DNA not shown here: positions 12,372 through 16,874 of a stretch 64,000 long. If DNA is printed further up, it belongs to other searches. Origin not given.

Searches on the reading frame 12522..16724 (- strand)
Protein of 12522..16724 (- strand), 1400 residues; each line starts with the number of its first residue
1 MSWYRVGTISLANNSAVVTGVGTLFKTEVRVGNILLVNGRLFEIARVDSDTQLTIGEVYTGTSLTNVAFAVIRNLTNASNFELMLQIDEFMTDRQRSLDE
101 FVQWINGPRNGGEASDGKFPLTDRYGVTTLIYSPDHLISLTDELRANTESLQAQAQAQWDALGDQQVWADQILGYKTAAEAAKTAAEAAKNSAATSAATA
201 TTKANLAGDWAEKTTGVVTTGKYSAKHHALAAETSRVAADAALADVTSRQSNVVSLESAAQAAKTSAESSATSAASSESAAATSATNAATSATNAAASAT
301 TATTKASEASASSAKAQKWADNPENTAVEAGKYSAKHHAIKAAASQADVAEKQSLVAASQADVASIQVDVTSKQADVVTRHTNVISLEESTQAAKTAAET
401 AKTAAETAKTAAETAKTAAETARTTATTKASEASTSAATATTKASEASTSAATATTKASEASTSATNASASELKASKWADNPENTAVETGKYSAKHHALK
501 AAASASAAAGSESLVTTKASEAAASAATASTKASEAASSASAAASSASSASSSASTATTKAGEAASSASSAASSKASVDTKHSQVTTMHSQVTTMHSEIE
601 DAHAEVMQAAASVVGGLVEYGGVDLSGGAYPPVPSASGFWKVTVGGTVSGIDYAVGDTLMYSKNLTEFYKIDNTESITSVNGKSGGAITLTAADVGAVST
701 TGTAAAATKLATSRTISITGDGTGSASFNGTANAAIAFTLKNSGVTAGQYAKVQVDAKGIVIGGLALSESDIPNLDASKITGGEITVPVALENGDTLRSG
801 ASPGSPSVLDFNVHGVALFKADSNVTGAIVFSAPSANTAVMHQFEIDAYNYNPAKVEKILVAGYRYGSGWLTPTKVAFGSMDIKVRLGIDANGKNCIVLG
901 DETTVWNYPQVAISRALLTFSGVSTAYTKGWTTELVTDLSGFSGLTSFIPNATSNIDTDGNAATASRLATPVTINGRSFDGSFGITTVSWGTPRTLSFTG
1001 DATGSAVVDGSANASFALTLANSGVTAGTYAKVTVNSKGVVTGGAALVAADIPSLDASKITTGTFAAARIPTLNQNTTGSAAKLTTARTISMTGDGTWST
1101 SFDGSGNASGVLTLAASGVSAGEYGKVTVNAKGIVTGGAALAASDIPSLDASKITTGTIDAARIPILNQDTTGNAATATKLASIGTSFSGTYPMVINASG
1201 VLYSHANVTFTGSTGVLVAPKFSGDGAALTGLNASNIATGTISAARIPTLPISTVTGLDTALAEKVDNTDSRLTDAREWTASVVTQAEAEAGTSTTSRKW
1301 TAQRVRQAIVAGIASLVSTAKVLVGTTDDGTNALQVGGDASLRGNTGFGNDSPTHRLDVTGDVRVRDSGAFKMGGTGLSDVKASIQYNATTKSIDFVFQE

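Call 48: search_dna_similar(query=window:12522-16724:-, collection=phages, mode=protein, max_rows=6, max_evalue=1e-10)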
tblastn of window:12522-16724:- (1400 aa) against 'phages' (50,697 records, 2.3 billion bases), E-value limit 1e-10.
Records with a match: 30; places in all: 41; records where one place covers at least 80% of the query: 0.
Best place of each record, by identity: 60-80% 5; <60% 25.
By first word of the organism name: Pseudomonas 21; Vibrio 6; Aeribacillus 2; Citexvirus 1.
By host as written in the record: Pseudomonas aeruginosa 3; Pseudomonas syringae pv. actinidiae 3; Aeribacillus pallidus 2; Pseudomonas aeruginosa (strain PA158) 2; - 2; Pseudomonas syringae pv. avii 2; Pseudomonas sp. CT12 2; Pseudomonas fluorescens CS1 2; and 11 more.
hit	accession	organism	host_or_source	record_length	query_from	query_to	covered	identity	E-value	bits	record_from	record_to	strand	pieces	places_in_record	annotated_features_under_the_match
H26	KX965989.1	Aeribacillus phage AP45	Aeribacillus pallidus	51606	716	1157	19%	59.9%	4e-17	264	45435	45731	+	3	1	tail fiber protein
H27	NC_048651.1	Aeribacillus phage AP45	Aeribacillus pallidus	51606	716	1157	19%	59.9%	4e-17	264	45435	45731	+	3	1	tail fiber protein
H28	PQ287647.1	Pseudomonas phage Komp_PAO1_1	Pseudomonas aeruginosa PAO1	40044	716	1169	18%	57.4%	5e-34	238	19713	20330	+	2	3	hypothetical protein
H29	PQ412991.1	Pseudomonas phage UFJF_PfPro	Pseudomonas fluorescens UFV 041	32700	716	1157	16%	62.3%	4e-15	243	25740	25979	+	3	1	tail protein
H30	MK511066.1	Pseudomonas phage vB_Pae_BR319a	Pseudomonas aeruginosa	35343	960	1169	15%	56.9%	4e-39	166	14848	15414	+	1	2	tail fiber protein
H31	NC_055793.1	Pseudomonas phage vB_Pae_BR319a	Pseudomonas aeruginosa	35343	960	1169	15%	56.9%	4e-39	166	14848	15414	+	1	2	tail protein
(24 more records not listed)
